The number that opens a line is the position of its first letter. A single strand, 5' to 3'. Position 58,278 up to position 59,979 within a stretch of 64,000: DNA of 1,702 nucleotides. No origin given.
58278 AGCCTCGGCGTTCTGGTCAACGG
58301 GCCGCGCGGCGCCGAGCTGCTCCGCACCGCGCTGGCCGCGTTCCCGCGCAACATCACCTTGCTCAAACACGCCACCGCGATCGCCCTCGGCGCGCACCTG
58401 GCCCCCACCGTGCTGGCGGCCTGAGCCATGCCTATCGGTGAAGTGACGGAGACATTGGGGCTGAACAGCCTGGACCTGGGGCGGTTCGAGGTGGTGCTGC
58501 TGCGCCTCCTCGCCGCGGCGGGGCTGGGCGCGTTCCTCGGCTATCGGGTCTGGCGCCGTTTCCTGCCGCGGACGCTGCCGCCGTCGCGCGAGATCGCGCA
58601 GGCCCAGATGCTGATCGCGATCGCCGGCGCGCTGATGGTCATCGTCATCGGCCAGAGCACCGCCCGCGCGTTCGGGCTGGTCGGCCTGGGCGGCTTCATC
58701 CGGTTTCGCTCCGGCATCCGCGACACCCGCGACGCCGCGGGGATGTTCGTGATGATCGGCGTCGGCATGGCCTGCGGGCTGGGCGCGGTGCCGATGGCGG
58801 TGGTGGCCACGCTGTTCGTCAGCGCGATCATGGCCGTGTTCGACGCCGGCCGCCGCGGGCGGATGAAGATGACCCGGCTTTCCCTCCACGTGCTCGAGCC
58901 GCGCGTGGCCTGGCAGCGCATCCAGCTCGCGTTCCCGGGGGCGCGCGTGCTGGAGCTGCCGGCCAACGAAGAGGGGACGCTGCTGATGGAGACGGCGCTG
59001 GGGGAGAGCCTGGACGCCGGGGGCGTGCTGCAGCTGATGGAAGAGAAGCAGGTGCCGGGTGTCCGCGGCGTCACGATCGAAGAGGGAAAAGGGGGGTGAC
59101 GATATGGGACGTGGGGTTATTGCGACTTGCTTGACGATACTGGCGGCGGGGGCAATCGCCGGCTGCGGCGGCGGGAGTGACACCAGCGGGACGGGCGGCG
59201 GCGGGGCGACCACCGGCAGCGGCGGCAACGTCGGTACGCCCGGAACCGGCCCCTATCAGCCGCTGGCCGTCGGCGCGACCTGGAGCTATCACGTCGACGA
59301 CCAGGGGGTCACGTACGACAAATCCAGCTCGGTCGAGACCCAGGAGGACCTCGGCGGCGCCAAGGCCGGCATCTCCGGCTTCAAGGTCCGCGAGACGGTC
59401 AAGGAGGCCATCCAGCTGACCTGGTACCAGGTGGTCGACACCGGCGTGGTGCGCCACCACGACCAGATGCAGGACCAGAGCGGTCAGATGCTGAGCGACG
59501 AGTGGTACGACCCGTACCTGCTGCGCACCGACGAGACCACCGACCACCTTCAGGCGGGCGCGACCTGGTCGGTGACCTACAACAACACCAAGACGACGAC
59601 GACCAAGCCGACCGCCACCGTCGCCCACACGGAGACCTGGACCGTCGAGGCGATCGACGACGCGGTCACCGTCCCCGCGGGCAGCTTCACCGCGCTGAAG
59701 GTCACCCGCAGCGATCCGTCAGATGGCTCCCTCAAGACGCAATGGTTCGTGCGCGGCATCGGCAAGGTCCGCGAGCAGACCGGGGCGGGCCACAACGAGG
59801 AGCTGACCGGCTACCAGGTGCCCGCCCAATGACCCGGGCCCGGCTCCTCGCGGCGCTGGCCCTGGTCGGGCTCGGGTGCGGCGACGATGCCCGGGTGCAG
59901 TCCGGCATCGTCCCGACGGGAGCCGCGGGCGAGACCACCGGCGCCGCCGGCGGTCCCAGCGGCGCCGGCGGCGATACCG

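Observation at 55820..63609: Seven-gene co-directional operon around the uncharacterised VTC / DUF4956 / CotH-kinase triad, expanded with envelope components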

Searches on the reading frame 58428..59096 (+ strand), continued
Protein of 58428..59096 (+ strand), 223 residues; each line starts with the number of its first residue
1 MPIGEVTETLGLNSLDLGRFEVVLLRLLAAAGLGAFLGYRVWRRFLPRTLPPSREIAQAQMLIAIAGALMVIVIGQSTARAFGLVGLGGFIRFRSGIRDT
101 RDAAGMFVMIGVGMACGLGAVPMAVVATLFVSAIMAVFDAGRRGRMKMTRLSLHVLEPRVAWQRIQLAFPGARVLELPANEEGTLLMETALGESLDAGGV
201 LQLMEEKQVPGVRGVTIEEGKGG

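Call 74: predict_structure(alignment_id=A2)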
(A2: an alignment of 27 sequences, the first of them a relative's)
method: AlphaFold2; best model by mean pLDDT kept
length: 223 residues; sequences in the alignment: 27
mean_pLDDT: 61.5   pTM: 0.36
mean pLDDT of the five models: 61.5, 59.8, 59.4, 56.6, 54.3
residues with pLDDT >= 90: 0; 70-90: 58; 50-70: 134; < 50: 31
segments of 3 or more residues with pLDDT < 50: 1-8, 10-13, 45-53, 55-57, 220-223
pLDDT, mean of each block of 10 residues (from residue 1): 47 52 62 58 47 50 59 56 59 55 60 59 62 62 57 80 76 72 74 68 77 72 32
secondary structure, 60 per line:
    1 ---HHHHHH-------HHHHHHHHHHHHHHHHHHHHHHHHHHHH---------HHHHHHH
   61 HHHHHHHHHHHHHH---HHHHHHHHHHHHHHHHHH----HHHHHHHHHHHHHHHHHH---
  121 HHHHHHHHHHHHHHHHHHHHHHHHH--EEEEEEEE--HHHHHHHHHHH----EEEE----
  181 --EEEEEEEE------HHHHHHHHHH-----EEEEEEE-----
elements in order: H4-9 H17-44 H54-74 H78-95 H100-117 H121-145 E148-155 H158-168 E173-176 E183-190 H197-206 E212-218

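Call 93: search_protein_families(library=padloc, max_evalue=0.001, proteins=[window:58428-59096:+])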
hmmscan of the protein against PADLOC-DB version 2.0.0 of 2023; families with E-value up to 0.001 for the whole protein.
window:58428-59096:+ (223 aa): 0 families

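Call 100: search_protein_families(library=pfam, max_evalue=0.01, proteins=[L083:11490-12884:-, L083:12881-14722:-, L084:11534-12415:+, L084:12511-13443:+])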
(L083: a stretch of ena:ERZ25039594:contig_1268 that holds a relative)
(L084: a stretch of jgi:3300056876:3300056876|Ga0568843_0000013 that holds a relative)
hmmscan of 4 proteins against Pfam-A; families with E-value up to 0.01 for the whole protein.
L083:11490-12884:- (464 aa): 12 families
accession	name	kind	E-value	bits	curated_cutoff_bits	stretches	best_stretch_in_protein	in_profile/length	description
PF00158.32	Sigma54_activat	-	2e-64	216.7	20.2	1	147-314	2-167/168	Sigma-54 interaction domain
PF00072.30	Response_reg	-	1.1e-24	87.2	30.2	1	5-117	1-109/111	Response regulator receiver domain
PF25601.1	AAA_lid_14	-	9.2e-23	80.3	27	1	320-387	1-68/87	AAA+ ATPase lid domain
PF14532.12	Sigma54_activ_2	-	1.3e-18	68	25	1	147-319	1-138/138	Sigma-54 interaction domain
PF07728.20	AAA_5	-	5.7e-08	33.3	22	1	171-290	2-123/139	AAA domain (dynein-related subfamily)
PF02954.25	HTH_8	-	1.9e-07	31.1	22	1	421-461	2-42/42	Bacterial regulatory protein, Fis family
PF00004.35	AAA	-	1.5e-06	29.1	21.2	1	171-298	1-116/131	ATPase family associated with various cellular activities (AAA)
PF20030.5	bpMoxR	-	0.0021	17.6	27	1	155-291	19-147/205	MoxR domain in the MoxR-vWA-beta-propeller ternary systems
PF07726.17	AAA_3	-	0.0022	18.3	27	1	171-289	2-111/131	ATPase family associated with various cellular activities (AAA)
PF09862.15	DUF2089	-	0.0054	16.8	33.4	0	436-458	15-37/47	Domain of unknown function (DUF2089)-HTH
PF18024.7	HTH_50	-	0.0063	16.6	27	0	424-463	11-49/50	Helix-turn-helix domain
PF07724.20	AAA_2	-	0.0085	16.6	27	0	169-289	4-124/166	AAA domain (Cdc48 subfamily)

L083:12881-14722:- (613 aa): 3 families
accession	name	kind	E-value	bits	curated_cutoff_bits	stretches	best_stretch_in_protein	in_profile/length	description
PF02518.31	HATPase_c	-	1.3e-23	84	26.4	1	489-590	2-110/111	Histidine kinase-, DNA gyrase B-, and HSP90-like ATPase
PF00512.31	HisKA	-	1.5e-08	35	26.9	1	383-444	3-63/66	His Kinase A (phospho-acceptor) domain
PF02743.24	dCache_1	-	4e-07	30.2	45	1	23-245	2-232/240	Cache domain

L084:11534-12415:+ (294 aa): 0 families

L084:12511-13443:+ (311 aa): 0 families

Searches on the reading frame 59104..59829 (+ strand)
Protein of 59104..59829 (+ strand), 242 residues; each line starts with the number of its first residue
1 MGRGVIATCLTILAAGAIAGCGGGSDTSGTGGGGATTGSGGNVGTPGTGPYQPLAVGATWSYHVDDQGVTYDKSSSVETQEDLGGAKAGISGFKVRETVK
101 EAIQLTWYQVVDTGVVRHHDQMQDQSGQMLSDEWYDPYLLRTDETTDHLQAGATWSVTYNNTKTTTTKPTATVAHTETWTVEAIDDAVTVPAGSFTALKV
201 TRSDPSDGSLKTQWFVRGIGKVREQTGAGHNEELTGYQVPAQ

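Call 5: search_protein_families(library=pfam, max_evalue=0.01, proteins=[window:59104-59829:+])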
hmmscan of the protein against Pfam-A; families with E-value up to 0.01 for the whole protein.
window:59104-59829:+ (242 aa): 1 family
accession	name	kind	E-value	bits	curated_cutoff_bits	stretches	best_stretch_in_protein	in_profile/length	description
PF21347.3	DUF3108_like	-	0.0091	16.3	27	0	180-238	135-197/199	DUF3108-like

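Call 35: search_protein_families(library=ncbifam, max_evalue=0.01, proteins=[window:59104-59829:+])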
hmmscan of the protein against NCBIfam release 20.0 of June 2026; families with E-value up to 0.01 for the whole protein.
window:59104-59829:+ (242 aa): 0 families

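Call 62: find_homologous_proteins(query=window:59104-59829:+, max_evalue=0.001)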
Query window:59104-59829:+ (242 aa): 137 proteins with E <= 0.001 among 1623 candidates; the best 120 are listed.
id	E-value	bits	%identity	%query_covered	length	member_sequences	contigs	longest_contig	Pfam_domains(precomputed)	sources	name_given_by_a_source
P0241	4.1e-156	536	100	100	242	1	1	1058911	-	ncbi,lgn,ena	-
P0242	6.6e-124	430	79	100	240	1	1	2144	-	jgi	-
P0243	8.1e-120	417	74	100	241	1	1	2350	-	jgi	jgi:hypothetical protein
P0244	3.5e-119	415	76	100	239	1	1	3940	-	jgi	jgi:hypothetical protein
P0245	1.7e-118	412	75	100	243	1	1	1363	-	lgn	-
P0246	1.1e-117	410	79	81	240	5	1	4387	-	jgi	jgi:hypothetical protein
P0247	4.0e-115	401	73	100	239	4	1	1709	-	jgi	jgi:hypothetical protein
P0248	3.2e-112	392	71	99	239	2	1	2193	-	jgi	jgi:hypothetical protein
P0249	4.2e-91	323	65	85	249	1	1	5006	-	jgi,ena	-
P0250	6.2e-91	322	67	83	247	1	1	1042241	-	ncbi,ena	-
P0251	6.8e-90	319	69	82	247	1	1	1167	-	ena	-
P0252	1.6e-89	318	64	91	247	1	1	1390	-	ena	-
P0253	2.3e-89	317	66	84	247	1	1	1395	-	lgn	-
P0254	3.2e-89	317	68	82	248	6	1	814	-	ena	-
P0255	5.7e-89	316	66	84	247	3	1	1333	-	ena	-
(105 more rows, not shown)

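Call 72: predict_structure(alignment_id=A5)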
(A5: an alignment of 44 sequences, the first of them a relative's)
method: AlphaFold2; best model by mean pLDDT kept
length: 242 residues; sequences in the alignment: 44
mean_pLDDT: 86.0   pTM: 0.77
mean pLDDT of the five models: 86.0, 85.9, 85.6, 85.4, 84.9
residues with pLDDT >= 90: 184; 70-90: 10; 50-70: 13; < 50: 35
segments of 3 or more residues with pLDDT < 50: 5-15, 23-26, 33-45
pLDDT, mean of each block of 10 residues (from residue 1): 45 45 51 42 59 96 98 98 96 97 97 96 95 97 96 97 94 95 96 96 89 96 96 96 75
secondary structure, 60 per line:
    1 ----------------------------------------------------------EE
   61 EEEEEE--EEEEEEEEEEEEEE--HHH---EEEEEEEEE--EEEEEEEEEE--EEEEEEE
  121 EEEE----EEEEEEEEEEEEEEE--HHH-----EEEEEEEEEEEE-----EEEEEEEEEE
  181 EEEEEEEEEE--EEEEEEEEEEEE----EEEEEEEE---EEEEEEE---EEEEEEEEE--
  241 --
elements in order: E59-66 E69-82 E91-99 E102-111 E114-124 E129-143 E154-165 E171-190 E193-204 E209-216 E220-226 E230-238

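Call 75: fold_search(model_id=the predicted structure, library=pdb)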
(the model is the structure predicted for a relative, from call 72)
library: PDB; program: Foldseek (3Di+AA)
matches with E <= 10: 431; with E <= 0.001: 1
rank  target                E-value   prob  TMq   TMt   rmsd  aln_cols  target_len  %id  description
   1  3fzx                  9.0e-04  1.00  0.45  0.51   7.0       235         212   11  CRYSTAL STRUCTURE OF A PUTATIVE EXPORTED PROTEIN WITH YMCC-LIKE FOLD (BF2203) FROM BACTEROIDES FRAGILIS NCTC 9343 AT 2.2 (released 2009-02-03)
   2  4mxt                  1.5e-03  1.00  0.25  0.31  17.6       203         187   11  Crystal structure of an Outer-membrane lipoprotein carrier protein (BACUNI_04723) from Bacteroides uniformis ATCC 8492 a (released 2013-10-16)
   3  4fvs_E                2.0e-03  1.00  0.39  0.43  11.1       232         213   11  Crystal structure of a putative lipoprotein (BDI_3050) from Parabacteroides distasonis ATCC 8503 at 2.70 A resolution (released 2012-07-25)
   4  4fvs_A                2.9e-03  1.00  0.38  0.43  11.1       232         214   11  Crystal structure of a putative lipoprotein (BDI_3050) from Parabacteroides distasonis ATCC 8503 at 2.70 A resolution (released 2012-07-25)
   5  4r4x                  6.6e-03  1.00  0.28  0.14  15.4       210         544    7  Structure of PNGF-II in C2 space group (released 2015-01-28)
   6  7zgn_A                1.2e-02  0.97  0.24  0.13  12.4       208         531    9  Plant/insect N-glycan active PNGase (released 2022-09-07)
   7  4r4z_D                1.5e-02  0.99  0.28  0.14  15.9       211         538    7  Structure of PNGF-II in P21 space group (released 2015-01-28)
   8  4r4z_A                1.7e-02  0.97  0.26  0.13  15.1       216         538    8  Structure of PNGF-II in P21 space group (released 2015-01-28)
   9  4r4z_B                2.2e-02  0.98  0.28  0.14  12.9       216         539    6  Structure of PNGF-II in P21 space group (released 2015-01-28)
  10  2v43_A                2.2e-02  0.60  0.18  0.17  17.8       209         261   10  Crystal structure of RseB: a sensor for periplasmic stress response in E. coli (released 2007-08-28)
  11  1r0u                  3.3e-02  0.54  0.19  0.26  14.2       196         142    8  Crystal structure of ywiB protein from Bacillus subtilis (released 2003-12-30)
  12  7zgn_B                3.4e-02  0.82  0.22  0.13  13.0       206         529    8  Plant/insect N-glycan active PNGase (released 2022-09-07)
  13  3m4w_C                3.6e-02  0.47  0.19  0.17  17.9       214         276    8  Structural basis for the negative regulation of bacterial stress response by RseB (released 2010-05-05)
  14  3m4w_D                6.5e-02  0.33  0.18  0.17  16.4       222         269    6  Structural basis for the negative regulation of bacterial stress response by RseB (released 2010-05-05)
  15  2p4b_C                8.2e-02  0.38  0.19  0.18  18.1       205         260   10  Crystal structure of E.coli RseB (released 2007-05-22)
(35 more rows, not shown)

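Call 93: search_protein_families(library=padloc, max_evalue=0.001, proteins=[window:59104-59829:+])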
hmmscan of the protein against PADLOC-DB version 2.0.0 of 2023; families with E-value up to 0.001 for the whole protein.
window:59104-59829:+ (242 aa): 0 families

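Call 96: find_encoding_contigs(protein=P0241, flank=10000, max_places=2)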
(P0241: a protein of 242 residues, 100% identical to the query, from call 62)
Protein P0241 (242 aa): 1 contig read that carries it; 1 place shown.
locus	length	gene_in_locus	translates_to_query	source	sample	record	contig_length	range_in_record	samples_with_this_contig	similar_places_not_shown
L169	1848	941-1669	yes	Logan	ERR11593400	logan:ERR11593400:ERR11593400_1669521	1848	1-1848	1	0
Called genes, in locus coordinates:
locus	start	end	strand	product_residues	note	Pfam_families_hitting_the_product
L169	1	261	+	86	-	?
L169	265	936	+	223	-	PF16316:DUF4956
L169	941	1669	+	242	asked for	-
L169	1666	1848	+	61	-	?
